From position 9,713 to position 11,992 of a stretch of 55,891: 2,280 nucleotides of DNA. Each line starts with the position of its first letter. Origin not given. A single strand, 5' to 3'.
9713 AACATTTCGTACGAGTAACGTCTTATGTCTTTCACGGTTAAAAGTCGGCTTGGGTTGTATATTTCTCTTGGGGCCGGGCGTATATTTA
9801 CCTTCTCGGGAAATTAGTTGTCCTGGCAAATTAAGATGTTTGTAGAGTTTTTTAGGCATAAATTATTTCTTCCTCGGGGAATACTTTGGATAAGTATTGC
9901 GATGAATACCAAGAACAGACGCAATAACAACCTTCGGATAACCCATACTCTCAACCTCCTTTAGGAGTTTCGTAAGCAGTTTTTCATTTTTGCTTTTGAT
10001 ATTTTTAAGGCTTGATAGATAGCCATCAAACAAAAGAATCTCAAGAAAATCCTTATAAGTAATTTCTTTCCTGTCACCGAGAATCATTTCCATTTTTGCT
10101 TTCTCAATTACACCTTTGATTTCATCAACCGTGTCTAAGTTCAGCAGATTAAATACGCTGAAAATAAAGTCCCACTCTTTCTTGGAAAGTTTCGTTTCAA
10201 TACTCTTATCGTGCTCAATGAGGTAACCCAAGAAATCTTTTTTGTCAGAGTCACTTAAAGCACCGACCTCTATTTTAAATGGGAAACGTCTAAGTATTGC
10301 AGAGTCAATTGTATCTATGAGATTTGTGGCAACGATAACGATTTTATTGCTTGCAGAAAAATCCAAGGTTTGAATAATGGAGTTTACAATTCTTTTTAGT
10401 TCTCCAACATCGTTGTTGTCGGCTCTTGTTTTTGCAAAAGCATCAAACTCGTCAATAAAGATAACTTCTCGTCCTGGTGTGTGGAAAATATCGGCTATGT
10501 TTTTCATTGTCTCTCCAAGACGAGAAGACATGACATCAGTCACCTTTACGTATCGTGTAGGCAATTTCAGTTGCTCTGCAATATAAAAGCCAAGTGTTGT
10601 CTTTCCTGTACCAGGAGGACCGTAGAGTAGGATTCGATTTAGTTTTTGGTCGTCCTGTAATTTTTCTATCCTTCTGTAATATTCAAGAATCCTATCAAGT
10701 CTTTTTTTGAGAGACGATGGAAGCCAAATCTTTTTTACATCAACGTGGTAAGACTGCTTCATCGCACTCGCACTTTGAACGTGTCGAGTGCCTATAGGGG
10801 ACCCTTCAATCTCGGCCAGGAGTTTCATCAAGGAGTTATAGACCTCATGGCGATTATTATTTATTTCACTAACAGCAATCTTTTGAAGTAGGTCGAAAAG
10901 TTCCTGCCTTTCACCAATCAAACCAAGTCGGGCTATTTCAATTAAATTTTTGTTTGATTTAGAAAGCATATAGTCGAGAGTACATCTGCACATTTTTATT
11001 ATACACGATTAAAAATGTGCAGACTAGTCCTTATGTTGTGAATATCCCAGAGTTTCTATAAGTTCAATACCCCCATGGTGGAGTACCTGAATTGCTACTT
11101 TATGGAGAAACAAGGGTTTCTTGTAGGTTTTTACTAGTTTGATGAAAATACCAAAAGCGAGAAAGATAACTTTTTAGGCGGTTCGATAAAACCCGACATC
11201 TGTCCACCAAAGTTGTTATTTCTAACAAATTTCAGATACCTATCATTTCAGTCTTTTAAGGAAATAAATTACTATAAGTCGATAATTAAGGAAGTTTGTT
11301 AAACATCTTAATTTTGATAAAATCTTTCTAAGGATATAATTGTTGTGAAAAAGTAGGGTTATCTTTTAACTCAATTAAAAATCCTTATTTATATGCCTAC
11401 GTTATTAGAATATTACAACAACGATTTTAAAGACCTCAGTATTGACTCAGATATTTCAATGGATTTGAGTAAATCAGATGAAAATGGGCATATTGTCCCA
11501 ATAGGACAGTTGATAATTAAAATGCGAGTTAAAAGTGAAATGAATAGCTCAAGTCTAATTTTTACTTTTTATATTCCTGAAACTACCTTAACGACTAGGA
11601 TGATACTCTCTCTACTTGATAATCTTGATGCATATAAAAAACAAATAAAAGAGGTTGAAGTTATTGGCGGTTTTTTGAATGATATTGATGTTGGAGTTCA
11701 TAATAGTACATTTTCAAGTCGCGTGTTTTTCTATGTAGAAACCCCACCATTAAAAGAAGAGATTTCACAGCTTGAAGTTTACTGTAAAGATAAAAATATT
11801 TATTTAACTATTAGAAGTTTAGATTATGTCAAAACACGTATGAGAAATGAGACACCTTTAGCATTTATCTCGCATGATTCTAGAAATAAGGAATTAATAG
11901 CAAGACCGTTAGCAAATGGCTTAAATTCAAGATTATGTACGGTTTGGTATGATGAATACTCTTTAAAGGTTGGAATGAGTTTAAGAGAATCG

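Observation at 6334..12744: AAA+ ATPase / S8 protease pair with a divergent TIR protein: candidate three-part defence module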

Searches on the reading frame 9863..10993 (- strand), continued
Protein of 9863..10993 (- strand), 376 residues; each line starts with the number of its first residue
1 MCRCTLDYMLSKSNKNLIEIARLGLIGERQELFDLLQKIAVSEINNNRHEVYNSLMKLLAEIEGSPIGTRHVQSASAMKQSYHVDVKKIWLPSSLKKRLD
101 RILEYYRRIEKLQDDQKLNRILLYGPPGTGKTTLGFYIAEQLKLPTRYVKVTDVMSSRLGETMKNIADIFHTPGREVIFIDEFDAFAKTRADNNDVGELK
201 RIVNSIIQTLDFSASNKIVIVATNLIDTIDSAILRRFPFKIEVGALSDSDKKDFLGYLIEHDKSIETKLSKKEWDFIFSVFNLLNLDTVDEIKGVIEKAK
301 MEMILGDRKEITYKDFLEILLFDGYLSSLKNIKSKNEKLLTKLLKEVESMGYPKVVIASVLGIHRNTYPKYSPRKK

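Call 64: find_related_loci(query=A5, collection=viral_contigs, flank=8000)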
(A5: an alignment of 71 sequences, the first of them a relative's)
Query A5 (376 aa) in viral_contigs; peptide patterns used: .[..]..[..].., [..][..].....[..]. (x = any residue, [..] = any of these).
584 stretches matched a pattern; 176 encode a relative of the query (tblastn E <= 1e-3); the best 80 are kept; 80 distinct loci.
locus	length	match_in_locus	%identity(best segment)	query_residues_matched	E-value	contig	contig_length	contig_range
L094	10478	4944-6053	31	3-366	4e-41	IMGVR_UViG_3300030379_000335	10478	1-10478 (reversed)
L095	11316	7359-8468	31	3-366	4e-41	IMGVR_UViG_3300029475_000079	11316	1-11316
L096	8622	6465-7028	40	86-269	4e-36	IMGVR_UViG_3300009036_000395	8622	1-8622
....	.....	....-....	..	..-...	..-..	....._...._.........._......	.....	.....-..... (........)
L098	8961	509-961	46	98-244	1e-35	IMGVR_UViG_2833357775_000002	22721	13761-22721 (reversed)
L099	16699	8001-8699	36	88-320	2e-35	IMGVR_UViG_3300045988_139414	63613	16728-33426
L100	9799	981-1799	33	84-367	2e-35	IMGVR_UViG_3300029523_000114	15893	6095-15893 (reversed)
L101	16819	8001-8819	32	84-367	3e-35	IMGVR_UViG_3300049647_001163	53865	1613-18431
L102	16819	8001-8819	32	84-367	3e-35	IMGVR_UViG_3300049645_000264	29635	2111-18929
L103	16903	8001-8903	32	66-370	9e-36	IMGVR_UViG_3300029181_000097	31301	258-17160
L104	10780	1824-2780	32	14-322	1e-34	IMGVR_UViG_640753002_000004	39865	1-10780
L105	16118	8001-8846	34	80-367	1e-34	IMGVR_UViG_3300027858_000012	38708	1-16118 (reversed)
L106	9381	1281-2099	33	84-367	1e-34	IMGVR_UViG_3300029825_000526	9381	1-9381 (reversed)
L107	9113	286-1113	32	83-367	2e-34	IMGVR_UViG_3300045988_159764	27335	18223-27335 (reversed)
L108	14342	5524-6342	32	84-367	3e-34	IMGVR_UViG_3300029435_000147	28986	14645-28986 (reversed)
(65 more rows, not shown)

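Call 65: fold_search(model_id=the predicted structure, library=pdb)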
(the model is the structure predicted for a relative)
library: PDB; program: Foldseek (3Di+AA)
matches with E <= 10: 1856; with E <= 0.001: 1496
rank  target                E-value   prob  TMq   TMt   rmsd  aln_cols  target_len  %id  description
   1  9nkg_C                6.5e-12  1.00  0.44  0.43   6.6       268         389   26  Structure of substrate engaged MIDN-bound human 26S proteasome, EB-MIDN (Composite map) (released 2025-05-07)
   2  8xku_E                8.5e-12  1.00  0.51  0.39   3.8       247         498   23  Cryo-EM structure of the Ycf2-FtsHi motor complex from Arabidopsis in ATP-bound state (released 2024-09-11)
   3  8xku_A                8.9e-12  1.00  0.53  0.29  21.7       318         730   24  Cryo-EM structure of the Ycf2-FtsHi motor complex from Arabidopsis in ATP-bound state (released 2024-09-11)
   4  3d8b_A                1.2e-11  1.00  0.51  0.67   6.9       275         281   22  Crystal structure of human fidgetin-like protein 1 in complex with ADP (released 2008-08-26)
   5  9e8g_A                1.3e-11  1.00  0.53  0.50   4.9       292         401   26  Nub1/Fat10-processing human 26S proteasome bound to Txnl1 with Rpt5 at top of spiral staircase (released 2024-12-04)
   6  9e8l_A                1.3e-11  1.00  0.49  0.46   5.4       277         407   26  Nub1/Fat10-processing human 26S proteasome bound to Txnl1 with Rpt4 at top of spiral staircase (released 2024-12-04)
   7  9pf1_C                1.4e-11  1.00  0.49  0.49   4.5       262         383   26  Nub1/Fat10-processing human 26S proteasome with Rpt4 at top of spiral staircase (AAA+ motor locally refined) (released 2025-11-19)
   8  9e8n_B                1.6e-11  1.00  0.46  0.47   4.7       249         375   24  Nub1/Fat10-processing human 26S proteasome bound to Txnl1 with Rpt3 at top of spiral staircase (locally refined on the (released 2024-12-04)
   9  9bv1_A                1.8e-11  1.00  0.49  0.46   4.5       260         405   27  M2A Midnolin-Proteasome (translocating) (released 2025-06-11)
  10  4d82_B                1.9e-11  1.00  0.48  0.64   8.1       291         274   23  Metallosphera sedula Vps4 crystal structure (released 2015-11-25)
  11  9nkg_A                2.3e-11  1.00  0.51  0.49   4.6       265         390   26  Structure of substrate engaged MIDN-bound human 26S proteasome, EB-MIDN (Composite map) (released 2025-05-07)
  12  8usb_B                2.4e-11  1.00  0.51  0.48   4.2       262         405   23  Non-substrate-engaged human 26S proteasome with Nub1/FAT10 bound to Rpn1 (released 2024-11-06)
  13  9pdl_B                3.0e-11  1.00  0.50  0.48   3.9       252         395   23  Nub1/Fat10-processing human 26S proteasome with Rpt5 at top of spiral staircase (AAA+ locally refined) (released 2025-11-19)
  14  9cgc_H                3.1e-11  1.00  0.52  0.50   6.2       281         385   26  Yeast 26S proteasome non-substrate-engaged (S1 state) (released 2025-07-09)
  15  5mp9_H                3.3e-11  1.00  0.48  0.47   6.0       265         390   27  26S proteasome in presence of ATP (s1) (released 2017-03-08)
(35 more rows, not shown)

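Call 70: search_protein_families(library=padloc, proteins=[L105:5078-5884:+, L105:5967-6443:+, L105:6444-7472:+, L105:7719-8888:+, L105:8881-11127:+, L105:3275-4027:+, L105:4036-4473:+], max_evalue=0.001)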
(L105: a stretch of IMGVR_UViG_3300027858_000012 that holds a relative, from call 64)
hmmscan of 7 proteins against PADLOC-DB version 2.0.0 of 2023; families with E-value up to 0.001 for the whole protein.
L105:5078-5884:+ (268 aa): 6 families
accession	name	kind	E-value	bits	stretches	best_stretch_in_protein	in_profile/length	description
PDLC05062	PDC-S66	-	1.9e-10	38.7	1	4-94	151-240/282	-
PDLC03015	TIR-NLR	-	6.5e-08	29.7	1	4-94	4-92/824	-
PDLC02421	Aga_TIR-PNTD1-PNTD2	-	8.7e-06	23.1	1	3-117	5-121/430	Class I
PDLC02403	Aga_TIR-PNTD1-PNTD2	-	2.3e-05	21.7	1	2-132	3-134/443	Class I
PDLC00436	ThsB1|ThsB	-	0.00031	18.3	1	3-115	37-149/183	TIR-like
PDLC00423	ThsB1|ThsB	-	0.00073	17.3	0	4-116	38-149/190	TIR-like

L105:5967-6443:+ (158 aa): 0 families

L105:6444-7472:+ (342 aa): 0 families

L105:7719-8888:+ (389 aa): 7 families
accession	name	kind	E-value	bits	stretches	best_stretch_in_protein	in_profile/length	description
PDLC02196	IetA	-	3.6e-101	337.3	1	4-385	5-372/374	-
PDLC02195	IetA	-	4.8e-90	300.7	1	3-377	4-373/395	-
PDLC04232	IetA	-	2.2e-70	235.7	1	2-327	3-307/330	-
PDLC04231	IetA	-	1.9e-39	134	1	116-264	98-246/262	-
PDLC00914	TRIP13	-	5e-17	60.3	1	138-289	74-242/302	TRIP13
PDLC00915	TRIP13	-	4.8e-15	53.7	1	103-277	30-223/302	TRIP13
PDLC04140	mad8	-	2.4e-05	22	1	135-293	27-163/314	mads_8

L105:8881-11127:+ (748 aa): 9 families
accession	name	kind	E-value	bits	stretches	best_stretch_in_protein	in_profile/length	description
PDLC02197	IetS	-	4.8e-55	185.2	1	39-733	31-734/749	-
PDLC02201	IetS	-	3.4e-48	162.5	1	47-662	43-635/781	-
PDLC02200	IetS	-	1.1e-37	127.6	1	259-653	257-652/780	-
PDLC02199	IetS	-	8.1e-36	121.5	1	263-657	306-710/826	-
PDLC02202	IetS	-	1.3e-27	94.4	1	270-661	295-673/780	-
PDLC02198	IetS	-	5.9e-24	82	1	256-554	237-569/795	-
PDLC04233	IetS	-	7.6e-15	52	1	425-735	491-849/855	-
PDLC04234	IetS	-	1.3e-09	34.9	1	421-487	488-564/656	-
PDLC03014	subtilase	-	6.3e-06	23.9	1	306-551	198-376/391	-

L105:3275-4027:+ (250 aa): 0 families

L105:4036-4473:+ (145 aa): 0 families

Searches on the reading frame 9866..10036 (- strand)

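Call 61: search_protein_families(library=pfam, proteins=[window:9866-10036:-], max_evalue=1)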
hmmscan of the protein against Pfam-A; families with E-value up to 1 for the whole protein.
seq(57 aa): 1 family
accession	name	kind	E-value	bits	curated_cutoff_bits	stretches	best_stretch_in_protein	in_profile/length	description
PF17070.10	Thx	-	0.02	15.4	29.7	1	44-57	13-26/27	30S ribosomal protein Thx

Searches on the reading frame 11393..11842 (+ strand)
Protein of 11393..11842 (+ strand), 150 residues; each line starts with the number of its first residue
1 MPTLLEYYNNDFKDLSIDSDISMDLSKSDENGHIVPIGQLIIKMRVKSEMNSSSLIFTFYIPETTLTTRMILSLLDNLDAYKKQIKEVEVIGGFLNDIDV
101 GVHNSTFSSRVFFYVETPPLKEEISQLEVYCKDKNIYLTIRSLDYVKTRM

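Call 55: search_protein_representatives(protein=window:11393-11842:+)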
Query: 150 residues. Proteins with E-value up to 0.001 (for the whole library): 37; up to 1e-10: 9; up to 1e-30: 1. The best 37 are listed.
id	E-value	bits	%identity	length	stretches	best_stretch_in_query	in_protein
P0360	1.2e-36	141.9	45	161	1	1-146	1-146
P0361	2.9e-21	92.1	38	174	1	12-150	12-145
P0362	6.5e-17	78.0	33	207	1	1-150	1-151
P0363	1.3e-14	70.6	32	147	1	1-149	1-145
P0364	7.9e-14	68.0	29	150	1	1-150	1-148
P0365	3.2e-13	66.0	44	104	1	2-88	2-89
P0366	2.1e-12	63.4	36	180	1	41-150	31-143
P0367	6.2e-12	61.8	28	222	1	3-150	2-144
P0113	1.5e-11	60.6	31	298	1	1-150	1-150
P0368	2.8e-10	56.5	27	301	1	2-149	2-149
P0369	3.5e-10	56.2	31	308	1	1-150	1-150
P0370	9.1e-09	51.6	39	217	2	1-83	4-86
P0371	5.5e-08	49.1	30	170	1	1-148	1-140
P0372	6.0e-08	48.9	29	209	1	3-146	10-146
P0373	9.4e-08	48.3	37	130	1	58-146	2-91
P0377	1.3e-06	44.6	35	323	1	2-147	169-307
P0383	3.3e-05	40.1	32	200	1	3-146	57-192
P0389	3.3e-04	36.8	31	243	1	2-149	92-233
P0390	4.3e-04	36.4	26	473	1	2-149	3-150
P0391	4.8e-04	36.3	30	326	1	4-147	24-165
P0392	5.0e-04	36.2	31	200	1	2-149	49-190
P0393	7.1e-04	35.7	31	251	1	3-146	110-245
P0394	8.6e-04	35.5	34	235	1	2-147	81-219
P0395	9.1e-04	35.4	31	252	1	43-148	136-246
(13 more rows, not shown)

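Call 57: search_protein_families(library=pfam, proteins=[P0377, P0389, P0390, P0391, P0393, P0394, P0395, P0383, P0392, P0367], max_evalue=0.01)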
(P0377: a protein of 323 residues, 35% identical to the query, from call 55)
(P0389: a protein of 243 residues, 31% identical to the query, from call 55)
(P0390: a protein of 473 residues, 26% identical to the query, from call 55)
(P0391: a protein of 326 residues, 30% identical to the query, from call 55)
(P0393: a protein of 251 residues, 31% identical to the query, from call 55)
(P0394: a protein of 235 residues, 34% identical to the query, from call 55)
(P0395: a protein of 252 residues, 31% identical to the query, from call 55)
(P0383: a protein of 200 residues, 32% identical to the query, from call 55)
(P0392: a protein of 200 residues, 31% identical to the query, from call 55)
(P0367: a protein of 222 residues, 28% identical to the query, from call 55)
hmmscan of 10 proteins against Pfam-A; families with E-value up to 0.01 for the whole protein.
P0377 (323 aa): 0 families

P0389 (243 aa): 0 families

P0390 (473 aa): 2 families
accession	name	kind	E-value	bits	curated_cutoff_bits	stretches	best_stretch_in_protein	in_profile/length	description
PF13676.11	TIR_2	-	5.5e-17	62.8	28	1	159-276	2-108/122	TIR domain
PF01582.25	TIR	-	1.8e-06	28.3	21.3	1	179-258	26-103/179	TIR domain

P0391 (326 aa): 2 families
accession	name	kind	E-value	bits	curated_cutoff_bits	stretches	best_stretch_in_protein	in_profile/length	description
PF19245.4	DUF5893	-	0.0029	18.1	25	1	47-147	20-124/147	Family of unknown function (DUF5893)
PF13676.11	TIR_2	-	0.0086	17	28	0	176-270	2-93/122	TIR domain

P0393 (251 aa): 0 families

P0394 (235 aa): 0 families

P0395 (252 aa): 1 family
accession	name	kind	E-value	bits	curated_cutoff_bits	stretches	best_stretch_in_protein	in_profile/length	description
PF01757.29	Acyl_transf_3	-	0.0017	18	31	1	35-103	41-105/326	Acyltransferase domain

P0383 (200 aa): 0 families

P0392 (200 aa): 0 families

P0367 (222 aa): 2 families
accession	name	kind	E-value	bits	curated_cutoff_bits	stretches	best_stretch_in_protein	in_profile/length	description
PF13676.11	TIR_2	-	2.8e-13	50.8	28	1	152-217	2-66/122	TIR domain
PF01582.25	TIR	-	0.00048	20.4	21.3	1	154-216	8-70/179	TIR domain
